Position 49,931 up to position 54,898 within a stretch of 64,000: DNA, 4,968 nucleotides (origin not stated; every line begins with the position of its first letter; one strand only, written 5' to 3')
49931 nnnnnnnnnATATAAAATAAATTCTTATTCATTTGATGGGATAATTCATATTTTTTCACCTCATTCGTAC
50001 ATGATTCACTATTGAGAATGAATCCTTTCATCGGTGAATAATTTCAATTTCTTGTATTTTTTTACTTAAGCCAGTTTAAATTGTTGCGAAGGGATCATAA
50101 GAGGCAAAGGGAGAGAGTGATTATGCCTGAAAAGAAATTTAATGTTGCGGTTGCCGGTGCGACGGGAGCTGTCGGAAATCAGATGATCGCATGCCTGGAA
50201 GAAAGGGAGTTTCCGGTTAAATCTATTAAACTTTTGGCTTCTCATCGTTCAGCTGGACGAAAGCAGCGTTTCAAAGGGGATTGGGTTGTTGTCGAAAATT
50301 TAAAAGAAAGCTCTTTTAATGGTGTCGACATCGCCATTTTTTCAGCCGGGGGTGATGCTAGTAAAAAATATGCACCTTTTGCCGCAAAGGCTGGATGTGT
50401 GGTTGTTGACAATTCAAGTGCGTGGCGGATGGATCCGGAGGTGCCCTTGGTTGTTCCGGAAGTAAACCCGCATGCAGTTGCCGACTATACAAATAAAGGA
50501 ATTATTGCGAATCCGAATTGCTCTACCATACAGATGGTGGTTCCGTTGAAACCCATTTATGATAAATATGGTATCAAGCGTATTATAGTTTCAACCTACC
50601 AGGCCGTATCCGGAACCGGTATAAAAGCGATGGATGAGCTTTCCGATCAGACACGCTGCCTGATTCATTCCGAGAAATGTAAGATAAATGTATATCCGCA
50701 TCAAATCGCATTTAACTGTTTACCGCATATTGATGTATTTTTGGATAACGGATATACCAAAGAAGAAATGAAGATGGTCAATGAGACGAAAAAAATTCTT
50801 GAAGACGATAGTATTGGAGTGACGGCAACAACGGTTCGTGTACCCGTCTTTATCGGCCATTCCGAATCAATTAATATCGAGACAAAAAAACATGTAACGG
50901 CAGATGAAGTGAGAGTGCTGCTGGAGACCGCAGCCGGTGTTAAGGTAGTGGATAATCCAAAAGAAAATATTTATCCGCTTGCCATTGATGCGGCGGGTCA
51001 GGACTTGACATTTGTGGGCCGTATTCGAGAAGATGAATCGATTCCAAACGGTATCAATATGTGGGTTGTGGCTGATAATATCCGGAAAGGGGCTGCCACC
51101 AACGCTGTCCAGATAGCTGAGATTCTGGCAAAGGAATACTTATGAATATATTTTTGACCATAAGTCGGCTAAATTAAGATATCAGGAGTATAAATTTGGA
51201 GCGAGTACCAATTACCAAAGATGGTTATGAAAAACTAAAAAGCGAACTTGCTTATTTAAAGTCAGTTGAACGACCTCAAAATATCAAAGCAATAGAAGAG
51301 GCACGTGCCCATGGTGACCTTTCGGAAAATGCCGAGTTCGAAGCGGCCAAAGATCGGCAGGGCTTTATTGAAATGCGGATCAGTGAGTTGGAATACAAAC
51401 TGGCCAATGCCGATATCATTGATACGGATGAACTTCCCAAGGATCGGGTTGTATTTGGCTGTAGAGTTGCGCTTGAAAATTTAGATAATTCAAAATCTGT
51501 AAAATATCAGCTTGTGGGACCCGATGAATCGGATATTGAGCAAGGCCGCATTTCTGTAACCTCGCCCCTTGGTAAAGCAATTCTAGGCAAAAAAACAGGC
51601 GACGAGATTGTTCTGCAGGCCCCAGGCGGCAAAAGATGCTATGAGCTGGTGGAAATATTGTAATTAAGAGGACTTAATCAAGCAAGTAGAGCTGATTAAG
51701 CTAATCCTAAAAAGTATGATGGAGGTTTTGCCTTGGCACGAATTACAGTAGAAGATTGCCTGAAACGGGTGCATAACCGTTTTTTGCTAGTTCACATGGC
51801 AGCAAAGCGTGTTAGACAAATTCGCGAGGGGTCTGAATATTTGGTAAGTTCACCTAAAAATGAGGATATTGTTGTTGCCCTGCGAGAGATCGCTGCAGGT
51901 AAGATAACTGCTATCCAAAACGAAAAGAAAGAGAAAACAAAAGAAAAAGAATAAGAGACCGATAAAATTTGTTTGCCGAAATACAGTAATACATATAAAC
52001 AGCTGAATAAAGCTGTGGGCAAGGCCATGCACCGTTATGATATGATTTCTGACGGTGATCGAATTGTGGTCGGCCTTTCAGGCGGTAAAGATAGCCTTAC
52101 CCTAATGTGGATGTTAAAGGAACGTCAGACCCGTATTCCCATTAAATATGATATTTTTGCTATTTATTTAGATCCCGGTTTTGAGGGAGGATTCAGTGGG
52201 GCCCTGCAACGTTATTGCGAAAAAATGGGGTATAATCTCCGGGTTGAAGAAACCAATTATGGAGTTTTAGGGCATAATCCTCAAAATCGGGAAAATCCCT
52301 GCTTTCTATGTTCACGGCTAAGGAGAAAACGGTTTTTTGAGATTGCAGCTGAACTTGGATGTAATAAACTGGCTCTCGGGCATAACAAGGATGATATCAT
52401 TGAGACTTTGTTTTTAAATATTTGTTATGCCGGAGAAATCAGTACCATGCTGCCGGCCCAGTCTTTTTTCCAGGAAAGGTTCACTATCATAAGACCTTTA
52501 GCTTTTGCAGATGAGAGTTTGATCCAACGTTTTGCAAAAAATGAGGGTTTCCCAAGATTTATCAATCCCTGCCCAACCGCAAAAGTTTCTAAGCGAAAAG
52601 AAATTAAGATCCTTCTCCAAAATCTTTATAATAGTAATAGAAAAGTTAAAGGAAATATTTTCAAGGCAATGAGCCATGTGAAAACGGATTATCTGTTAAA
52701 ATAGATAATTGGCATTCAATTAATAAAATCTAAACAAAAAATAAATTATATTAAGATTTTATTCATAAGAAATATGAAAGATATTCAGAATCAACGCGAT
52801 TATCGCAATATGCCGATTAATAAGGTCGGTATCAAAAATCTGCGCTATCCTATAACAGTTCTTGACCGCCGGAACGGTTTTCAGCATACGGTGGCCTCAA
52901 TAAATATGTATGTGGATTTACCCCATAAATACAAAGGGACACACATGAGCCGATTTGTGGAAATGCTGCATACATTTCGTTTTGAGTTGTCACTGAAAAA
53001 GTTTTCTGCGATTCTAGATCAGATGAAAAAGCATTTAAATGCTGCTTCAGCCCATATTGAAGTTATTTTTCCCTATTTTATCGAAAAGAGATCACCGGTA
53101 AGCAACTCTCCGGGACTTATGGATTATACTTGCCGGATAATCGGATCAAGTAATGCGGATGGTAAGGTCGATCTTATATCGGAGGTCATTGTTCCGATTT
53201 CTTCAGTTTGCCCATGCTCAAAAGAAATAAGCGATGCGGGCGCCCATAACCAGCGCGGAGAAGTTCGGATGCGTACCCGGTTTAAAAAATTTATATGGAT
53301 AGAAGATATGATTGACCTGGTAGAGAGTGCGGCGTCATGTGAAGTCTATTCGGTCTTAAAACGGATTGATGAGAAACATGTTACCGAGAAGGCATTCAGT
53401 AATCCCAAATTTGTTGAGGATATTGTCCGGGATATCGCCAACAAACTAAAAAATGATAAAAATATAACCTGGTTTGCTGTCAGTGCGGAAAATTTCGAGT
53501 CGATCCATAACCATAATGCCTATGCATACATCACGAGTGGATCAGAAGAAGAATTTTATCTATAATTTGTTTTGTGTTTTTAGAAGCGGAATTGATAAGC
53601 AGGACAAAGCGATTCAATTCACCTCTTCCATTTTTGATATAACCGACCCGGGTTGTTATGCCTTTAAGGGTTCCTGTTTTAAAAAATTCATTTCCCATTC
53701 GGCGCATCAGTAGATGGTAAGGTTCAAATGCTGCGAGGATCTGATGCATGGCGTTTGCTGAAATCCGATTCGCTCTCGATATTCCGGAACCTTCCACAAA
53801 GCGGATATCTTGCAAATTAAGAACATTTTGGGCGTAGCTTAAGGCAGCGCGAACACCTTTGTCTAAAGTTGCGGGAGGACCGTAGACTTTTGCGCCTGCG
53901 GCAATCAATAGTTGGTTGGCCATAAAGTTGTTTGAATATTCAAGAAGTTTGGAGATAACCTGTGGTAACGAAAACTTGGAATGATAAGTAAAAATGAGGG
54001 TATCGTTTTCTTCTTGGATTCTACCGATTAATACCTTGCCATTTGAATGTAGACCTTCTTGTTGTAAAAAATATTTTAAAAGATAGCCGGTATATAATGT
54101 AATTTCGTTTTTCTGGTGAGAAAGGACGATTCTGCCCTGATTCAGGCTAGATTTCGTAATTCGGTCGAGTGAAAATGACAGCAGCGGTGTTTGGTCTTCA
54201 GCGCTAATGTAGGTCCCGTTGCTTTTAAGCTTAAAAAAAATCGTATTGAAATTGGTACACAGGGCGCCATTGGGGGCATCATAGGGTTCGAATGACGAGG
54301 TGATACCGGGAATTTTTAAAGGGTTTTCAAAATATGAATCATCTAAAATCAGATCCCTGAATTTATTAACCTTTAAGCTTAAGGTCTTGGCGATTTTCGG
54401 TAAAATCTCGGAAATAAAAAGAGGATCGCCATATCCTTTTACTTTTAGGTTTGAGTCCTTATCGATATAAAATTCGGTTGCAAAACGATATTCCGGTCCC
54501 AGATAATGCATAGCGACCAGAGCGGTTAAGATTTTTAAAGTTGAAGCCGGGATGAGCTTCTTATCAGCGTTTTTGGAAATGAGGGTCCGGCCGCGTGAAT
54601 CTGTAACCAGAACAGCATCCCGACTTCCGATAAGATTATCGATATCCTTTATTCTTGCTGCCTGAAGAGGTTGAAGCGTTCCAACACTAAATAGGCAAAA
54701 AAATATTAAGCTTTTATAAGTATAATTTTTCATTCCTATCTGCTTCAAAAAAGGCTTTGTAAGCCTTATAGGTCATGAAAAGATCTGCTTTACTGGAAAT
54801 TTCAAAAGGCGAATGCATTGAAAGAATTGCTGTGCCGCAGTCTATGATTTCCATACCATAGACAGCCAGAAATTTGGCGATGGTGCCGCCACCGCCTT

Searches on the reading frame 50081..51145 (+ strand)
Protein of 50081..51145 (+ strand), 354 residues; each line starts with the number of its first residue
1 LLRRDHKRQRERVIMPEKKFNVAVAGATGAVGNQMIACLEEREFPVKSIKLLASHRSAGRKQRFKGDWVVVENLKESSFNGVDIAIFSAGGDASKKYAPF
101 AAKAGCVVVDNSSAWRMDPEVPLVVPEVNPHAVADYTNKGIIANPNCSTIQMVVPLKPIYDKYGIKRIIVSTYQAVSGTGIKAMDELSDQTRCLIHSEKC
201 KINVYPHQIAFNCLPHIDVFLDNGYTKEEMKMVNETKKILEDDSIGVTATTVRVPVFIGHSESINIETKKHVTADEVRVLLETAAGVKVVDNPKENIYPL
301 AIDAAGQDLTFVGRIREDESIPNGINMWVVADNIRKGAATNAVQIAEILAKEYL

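Call 83: search_protein_families(library=pfam, proteins=[window:50081-51145:+], max_evalue=0.0001)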
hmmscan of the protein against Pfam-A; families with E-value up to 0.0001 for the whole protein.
window:50081-51145:+ (354 aa): 2 families
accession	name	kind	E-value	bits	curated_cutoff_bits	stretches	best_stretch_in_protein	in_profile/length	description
PF02774.23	Semialdhyde_dhC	-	1.3e-57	195.4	26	1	156-336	1-184/184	Semialdehyde dehydrogenase, dimerisation domain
PF01118.30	Semialdhyde_dh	-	2.3e-35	122.1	26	1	21-135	1-120/121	Semialdehyde dehydrogenase, NAD binding domain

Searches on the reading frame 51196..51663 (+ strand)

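Call 84: search_protein_families(library=pfam, proteins=[window:51196-51663:+], max_evalue=0.001)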
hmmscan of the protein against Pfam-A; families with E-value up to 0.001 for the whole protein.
window:51196-51663:+ (155 aa): 2 families
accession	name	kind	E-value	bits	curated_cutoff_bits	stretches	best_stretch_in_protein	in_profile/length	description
PF03449.20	GreA_GreB_N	-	7.7e-32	109.8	24.5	1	4-74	1-71/71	Transcription elongation factor, N-terminal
PF01272.25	GreA_GreB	-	3.6e-27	94.6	26.9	1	81-154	2-75/77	Transcription elongation factor, GreA/GreB, C-term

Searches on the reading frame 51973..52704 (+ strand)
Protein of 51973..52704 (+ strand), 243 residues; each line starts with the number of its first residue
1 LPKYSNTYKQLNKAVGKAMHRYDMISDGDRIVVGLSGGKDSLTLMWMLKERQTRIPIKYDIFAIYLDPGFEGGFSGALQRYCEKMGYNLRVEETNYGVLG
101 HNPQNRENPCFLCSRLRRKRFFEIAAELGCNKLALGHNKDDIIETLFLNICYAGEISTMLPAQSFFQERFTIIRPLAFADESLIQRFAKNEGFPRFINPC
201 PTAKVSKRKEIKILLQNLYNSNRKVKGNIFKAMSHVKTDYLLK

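Call 84: search_protein_families(library=pfam, proteins=[window:51973-52704:+], max_evalue=0.001)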
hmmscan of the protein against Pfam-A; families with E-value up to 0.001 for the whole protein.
window:51973-52704:+ (243 aa): 1 family
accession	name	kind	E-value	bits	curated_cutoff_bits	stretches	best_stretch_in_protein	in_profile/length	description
PF01171.26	ATP_bind_3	-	3e-16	60.1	27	1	31-195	2-163/182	PP-loop family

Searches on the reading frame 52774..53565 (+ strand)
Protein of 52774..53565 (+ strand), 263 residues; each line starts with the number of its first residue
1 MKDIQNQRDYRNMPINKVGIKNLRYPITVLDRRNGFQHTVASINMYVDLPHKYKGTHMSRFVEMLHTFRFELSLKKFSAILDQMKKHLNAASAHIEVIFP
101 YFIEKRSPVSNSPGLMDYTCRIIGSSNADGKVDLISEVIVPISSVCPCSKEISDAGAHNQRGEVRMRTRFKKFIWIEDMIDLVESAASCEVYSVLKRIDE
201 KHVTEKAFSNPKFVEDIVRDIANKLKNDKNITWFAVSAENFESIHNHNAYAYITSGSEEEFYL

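Call 84: search_protein_families(library=pfam, proteins=[window:52774-53565:+], max_evalue=0.001)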
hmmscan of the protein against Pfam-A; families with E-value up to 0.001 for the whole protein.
window:52774-53565:+ (263 aa): 1 family
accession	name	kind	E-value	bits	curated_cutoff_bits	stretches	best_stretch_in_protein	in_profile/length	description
PF02649.19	GCHY-1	-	2.8e-98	329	25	1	1-251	1-260/260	Type I GTP cyclohydrolase folE2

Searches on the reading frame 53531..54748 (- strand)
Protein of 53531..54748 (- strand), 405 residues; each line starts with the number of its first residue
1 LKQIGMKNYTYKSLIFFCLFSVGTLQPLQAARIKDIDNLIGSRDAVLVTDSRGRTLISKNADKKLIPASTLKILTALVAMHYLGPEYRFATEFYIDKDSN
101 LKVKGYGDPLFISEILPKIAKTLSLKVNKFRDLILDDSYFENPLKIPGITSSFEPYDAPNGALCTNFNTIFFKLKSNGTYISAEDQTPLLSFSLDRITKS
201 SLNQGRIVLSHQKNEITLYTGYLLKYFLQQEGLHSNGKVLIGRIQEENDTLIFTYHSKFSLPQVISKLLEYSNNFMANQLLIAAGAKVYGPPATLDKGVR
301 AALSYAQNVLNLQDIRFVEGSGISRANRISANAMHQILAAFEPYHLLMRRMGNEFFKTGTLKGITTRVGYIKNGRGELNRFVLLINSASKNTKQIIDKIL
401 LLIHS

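Call 83: search_protein_families(library=pfam, proteins=[window:53531-54748:-], max_evalue=0.0001)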
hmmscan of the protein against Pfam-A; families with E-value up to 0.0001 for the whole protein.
window:53531-54748:- (405 aa): 2 families
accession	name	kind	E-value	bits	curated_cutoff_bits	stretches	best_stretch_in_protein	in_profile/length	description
PF02113.21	Peptidase_S13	-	2.2e-45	155.7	22.8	1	31-340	7-353/444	D-Ala-D-Ala carboxypeptidase 3 (S13) family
PF00768.25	Peptidase_S11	-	2.3e-06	27.7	27.6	0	40-81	10-51/239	D-alanyl-D-alanine carboxypeptidase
